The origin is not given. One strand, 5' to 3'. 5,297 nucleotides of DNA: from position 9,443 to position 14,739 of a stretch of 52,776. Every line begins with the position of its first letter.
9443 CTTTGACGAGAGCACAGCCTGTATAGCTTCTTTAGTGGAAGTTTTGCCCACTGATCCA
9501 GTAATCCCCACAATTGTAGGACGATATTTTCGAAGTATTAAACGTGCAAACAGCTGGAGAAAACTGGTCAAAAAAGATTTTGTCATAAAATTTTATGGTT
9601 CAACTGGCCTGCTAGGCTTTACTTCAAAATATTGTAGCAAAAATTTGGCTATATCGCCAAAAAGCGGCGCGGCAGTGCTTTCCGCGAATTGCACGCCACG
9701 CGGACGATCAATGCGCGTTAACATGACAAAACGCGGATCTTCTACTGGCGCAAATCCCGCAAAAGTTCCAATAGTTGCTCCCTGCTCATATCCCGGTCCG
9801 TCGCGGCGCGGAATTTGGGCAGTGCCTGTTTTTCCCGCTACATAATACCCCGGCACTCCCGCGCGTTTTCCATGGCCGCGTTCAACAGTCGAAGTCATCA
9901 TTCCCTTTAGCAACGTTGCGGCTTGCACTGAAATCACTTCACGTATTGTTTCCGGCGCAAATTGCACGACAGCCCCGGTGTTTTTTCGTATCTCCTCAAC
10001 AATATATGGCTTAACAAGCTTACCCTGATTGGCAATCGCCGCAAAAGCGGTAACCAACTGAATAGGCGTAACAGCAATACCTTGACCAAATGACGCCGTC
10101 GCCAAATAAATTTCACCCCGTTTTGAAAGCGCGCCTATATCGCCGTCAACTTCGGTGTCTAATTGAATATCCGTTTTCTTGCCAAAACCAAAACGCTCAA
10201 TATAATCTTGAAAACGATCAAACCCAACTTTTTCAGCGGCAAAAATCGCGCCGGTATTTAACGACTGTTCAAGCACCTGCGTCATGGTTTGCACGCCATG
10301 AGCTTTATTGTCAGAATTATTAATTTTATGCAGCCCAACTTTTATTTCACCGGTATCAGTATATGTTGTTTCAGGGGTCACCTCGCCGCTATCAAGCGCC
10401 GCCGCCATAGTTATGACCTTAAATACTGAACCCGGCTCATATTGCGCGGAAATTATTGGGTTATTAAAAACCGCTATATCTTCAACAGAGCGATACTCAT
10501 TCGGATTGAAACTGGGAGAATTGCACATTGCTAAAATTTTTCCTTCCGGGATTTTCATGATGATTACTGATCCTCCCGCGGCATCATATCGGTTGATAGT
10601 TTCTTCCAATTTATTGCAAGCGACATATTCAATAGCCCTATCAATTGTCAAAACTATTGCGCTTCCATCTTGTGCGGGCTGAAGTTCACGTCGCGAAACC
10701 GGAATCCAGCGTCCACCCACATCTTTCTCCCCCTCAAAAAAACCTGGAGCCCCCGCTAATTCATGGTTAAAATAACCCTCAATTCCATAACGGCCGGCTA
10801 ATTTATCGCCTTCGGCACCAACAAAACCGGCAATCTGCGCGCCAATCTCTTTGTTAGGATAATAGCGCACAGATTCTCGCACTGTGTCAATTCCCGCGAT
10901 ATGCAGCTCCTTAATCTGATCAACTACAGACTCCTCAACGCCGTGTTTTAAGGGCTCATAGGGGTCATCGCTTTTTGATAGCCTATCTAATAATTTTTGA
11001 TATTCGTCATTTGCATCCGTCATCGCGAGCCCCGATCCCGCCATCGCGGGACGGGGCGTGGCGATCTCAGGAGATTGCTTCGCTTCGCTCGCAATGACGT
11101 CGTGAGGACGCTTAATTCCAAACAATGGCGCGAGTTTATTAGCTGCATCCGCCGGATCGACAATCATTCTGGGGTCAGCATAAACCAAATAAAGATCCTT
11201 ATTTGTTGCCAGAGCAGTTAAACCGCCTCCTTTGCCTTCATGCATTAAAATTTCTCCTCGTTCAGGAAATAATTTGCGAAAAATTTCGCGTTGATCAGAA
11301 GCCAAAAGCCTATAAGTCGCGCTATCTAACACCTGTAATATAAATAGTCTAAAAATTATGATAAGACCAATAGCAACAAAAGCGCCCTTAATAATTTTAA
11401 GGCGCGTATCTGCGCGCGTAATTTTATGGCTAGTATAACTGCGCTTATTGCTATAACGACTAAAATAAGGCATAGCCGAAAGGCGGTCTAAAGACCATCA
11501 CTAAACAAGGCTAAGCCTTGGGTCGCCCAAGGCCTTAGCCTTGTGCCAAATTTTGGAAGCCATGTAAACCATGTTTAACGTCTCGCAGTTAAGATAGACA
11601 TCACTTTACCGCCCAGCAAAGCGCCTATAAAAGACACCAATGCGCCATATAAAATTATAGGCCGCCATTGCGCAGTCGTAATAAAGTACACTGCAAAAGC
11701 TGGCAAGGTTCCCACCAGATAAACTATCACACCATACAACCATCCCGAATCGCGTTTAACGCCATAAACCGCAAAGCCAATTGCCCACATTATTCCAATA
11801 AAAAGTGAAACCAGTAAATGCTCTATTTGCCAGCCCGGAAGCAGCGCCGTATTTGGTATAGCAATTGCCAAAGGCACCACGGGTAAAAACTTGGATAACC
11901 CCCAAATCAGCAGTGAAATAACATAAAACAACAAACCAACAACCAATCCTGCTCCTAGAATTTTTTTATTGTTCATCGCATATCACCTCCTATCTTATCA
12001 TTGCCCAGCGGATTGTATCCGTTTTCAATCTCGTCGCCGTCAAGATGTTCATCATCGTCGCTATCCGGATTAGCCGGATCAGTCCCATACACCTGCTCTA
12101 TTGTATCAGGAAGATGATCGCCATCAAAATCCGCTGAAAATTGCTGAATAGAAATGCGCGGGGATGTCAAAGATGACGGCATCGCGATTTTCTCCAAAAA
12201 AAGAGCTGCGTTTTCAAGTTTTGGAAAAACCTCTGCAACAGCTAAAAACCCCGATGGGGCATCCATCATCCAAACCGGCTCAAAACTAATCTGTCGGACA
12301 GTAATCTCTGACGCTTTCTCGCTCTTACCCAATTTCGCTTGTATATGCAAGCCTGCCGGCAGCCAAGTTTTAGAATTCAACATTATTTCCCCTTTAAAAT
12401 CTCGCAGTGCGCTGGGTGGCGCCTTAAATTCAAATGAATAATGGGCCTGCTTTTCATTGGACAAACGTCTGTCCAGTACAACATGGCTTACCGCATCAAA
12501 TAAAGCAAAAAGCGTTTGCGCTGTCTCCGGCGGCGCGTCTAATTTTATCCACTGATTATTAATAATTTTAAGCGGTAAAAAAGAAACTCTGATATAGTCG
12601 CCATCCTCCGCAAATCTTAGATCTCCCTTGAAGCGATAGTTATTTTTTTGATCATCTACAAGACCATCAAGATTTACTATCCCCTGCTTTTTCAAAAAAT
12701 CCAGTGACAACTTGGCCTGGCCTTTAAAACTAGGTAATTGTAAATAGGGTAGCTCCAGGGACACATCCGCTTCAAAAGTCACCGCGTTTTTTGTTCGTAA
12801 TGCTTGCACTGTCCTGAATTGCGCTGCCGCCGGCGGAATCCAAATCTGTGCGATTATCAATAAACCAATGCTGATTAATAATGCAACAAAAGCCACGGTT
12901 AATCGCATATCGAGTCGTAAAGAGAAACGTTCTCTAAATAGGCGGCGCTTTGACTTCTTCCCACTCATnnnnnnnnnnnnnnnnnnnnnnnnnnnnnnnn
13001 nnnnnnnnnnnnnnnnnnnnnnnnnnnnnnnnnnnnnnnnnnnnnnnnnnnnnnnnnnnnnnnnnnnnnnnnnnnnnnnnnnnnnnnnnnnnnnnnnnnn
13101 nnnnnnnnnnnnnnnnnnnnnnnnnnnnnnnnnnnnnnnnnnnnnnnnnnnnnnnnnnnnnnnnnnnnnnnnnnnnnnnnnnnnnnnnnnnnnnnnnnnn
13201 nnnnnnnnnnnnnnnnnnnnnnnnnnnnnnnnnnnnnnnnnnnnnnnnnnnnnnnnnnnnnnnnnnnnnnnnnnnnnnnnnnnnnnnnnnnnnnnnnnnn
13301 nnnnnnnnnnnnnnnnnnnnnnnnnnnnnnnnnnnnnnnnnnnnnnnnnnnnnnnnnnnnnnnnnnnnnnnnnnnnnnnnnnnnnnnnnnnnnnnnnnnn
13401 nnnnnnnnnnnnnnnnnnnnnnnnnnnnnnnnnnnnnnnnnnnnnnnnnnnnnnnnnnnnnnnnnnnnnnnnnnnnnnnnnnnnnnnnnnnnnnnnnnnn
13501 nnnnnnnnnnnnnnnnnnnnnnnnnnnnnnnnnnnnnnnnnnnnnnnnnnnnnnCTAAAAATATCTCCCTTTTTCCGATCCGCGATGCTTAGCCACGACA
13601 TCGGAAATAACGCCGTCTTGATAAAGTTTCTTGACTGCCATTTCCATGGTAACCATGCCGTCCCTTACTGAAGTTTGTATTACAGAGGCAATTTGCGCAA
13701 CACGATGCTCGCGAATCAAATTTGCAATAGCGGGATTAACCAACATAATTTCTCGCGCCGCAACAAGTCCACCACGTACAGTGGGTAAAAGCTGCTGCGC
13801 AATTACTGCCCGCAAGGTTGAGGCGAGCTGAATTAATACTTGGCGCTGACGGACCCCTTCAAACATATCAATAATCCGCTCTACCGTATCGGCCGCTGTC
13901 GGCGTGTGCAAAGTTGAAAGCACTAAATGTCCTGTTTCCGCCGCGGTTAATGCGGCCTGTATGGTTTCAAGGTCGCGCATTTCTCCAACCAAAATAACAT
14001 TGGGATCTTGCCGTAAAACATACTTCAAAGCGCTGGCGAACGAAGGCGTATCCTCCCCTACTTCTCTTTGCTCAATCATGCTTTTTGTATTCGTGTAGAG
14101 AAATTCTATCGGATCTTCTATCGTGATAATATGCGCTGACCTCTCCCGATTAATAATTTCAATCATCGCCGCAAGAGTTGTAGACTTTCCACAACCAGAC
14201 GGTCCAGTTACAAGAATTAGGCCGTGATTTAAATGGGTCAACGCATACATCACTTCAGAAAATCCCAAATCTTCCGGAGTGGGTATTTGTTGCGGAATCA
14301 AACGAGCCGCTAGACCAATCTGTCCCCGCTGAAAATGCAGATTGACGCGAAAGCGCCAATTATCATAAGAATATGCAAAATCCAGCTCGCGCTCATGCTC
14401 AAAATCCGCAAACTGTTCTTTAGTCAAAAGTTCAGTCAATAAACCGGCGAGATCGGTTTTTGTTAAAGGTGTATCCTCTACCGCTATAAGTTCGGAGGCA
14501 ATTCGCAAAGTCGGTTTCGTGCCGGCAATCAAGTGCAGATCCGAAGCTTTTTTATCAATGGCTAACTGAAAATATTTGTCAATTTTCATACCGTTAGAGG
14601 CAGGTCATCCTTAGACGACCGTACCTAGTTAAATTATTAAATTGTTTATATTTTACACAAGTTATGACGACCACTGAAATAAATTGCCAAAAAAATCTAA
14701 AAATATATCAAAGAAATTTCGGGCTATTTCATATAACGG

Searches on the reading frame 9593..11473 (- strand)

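Call 23: search_protein_families(library=pfam, proteins=[window:9593-11473:-], max_evalue=0.001)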
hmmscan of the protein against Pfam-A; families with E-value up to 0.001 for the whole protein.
window:9593-11473:- (626 aa): 3 families
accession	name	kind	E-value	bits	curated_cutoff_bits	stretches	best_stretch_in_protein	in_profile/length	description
PF00905.27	Transpeptidase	-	2.2e-73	247.5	22.1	1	301-609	1-298/299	Penicillin binding protein transpeptidase domain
PF03717.20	PBP_dimer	-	5.4e-14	53.4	24.4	1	70-258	4-177/180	Penicillin-binding Protein dimerisation domain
PF13354.11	Beta-lactamase2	-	0.00016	21.5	22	0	344-494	20-159/214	Beta-lactamase enzyme family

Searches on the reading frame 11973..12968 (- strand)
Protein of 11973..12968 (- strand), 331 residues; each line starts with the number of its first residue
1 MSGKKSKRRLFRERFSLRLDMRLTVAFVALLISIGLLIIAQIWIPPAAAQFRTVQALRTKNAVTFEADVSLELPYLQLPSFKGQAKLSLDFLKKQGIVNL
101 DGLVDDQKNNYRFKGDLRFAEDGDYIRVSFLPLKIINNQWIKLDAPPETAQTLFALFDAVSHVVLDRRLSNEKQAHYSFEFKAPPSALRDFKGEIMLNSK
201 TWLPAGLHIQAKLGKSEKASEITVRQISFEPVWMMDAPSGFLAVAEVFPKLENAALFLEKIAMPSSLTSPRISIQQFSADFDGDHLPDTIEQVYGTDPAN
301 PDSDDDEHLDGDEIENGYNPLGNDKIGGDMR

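Call 23: search_protein_families(library=pfam, proteins=[window:11973-12968:-], max_evalue=0.001)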
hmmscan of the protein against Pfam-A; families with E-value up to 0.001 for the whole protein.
window:11973-12968:- (331 aa): 0 families

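Call 80: search_protein_families(library=ncbifam, proteins=[window:11973-12968:-], max_evalue=0.01)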
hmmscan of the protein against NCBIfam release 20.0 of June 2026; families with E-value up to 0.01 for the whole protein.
window:11973-12968:- (331 aa): 1 family
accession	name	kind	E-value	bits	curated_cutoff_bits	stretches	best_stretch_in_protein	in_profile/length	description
NF033765.2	gliding_CglD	equivalog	2.8e-05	22.1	400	1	279-317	206-244/1124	adventurous gliding motility lipoprotein CglD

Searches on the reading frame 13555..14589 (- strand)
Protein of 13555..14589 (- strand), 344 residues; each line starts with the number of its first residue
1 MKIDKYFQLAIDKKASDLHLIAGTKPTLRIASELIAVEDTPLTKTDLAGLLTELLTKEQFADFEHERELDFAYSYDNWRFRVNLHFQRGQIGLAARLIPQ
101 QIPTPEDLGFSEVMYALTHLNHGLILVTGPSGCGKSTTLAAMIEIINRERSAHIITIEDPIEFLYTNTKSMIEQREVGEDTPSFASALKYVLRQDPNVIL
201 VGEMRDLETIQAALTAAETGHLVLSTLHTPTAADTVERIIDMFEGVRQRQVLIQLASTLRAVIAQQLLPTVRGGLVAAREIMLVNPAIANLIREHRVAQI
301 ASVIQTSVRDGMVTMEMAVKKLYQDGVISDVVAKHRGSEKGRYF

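Call 74: search_protein_families(library=pfam, proteins=[window:13555-14589:-], max_evalue=0.01)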
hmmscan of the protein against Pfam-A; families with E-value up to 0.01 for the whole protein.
window:13555-14589:- (344 aa): 15 families
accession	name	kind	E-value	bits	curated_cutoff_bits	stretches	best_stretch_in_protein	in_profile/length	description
PF00437.27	T2SSE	-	4e-45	154.5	24.9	1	117-270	137-280/370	Type II/IV secretion system protein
PF03215.21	Rad17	-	4.1e-05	24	23.8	1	117-172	40-96/186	Rad17 P-loop domain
PF13401.12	AAA_22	-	5.7e-05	23.9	27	1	121-178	4-64/130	AAA domain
PF00004.35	AAA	-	0.00027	21.8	21.2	1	125-225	1-74/131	ATPase family associated with various cellular activities (AAA)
PF13245.12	AAA_19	-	0.00031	21.4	25.1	1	118-176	7-59/134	AAA domain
PF13191.12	AAA_16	-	0.00032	21.7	32.6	1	123-153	25-52/167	AAA ATPase domain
PF13555.12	AAA_29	-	0.00046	20.3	27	1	122-146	22-46/61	P-loop containing region of AAA domain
PF13604.12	AAA_30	-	0.00055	20.1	27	0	113-149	9-45/191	AAA domain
PF00485.24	PRK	-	0.00087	19.6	22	1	125-159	2-37/196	Phosphoribulokinase / Uridine kinase family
PF00005.33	ABC_tran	-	0.0018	19.3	25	1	124-166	13-52/137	ABC transporter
PF25199.1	nSTAND_NTPase5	-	0.0036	17.6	34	0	123-169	42-88/145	Novel STAND NTPase 5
PF13476.12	AAA_23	-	0.0051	17.9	27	1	120-142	17-39/201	AAA domain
PF20720.3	nSTAND3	-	0.0058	16.8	27.2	0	121-162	16-56/155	Novel STAND NTPase 3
PF13173.12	AAA_14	-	0.0059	17.1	27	0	123-168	3-48/129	AAA domain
PF20703.3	nSTAND1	-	0.008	16.3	27.1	0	120-209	30-129/379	Novel STAND NTPase 1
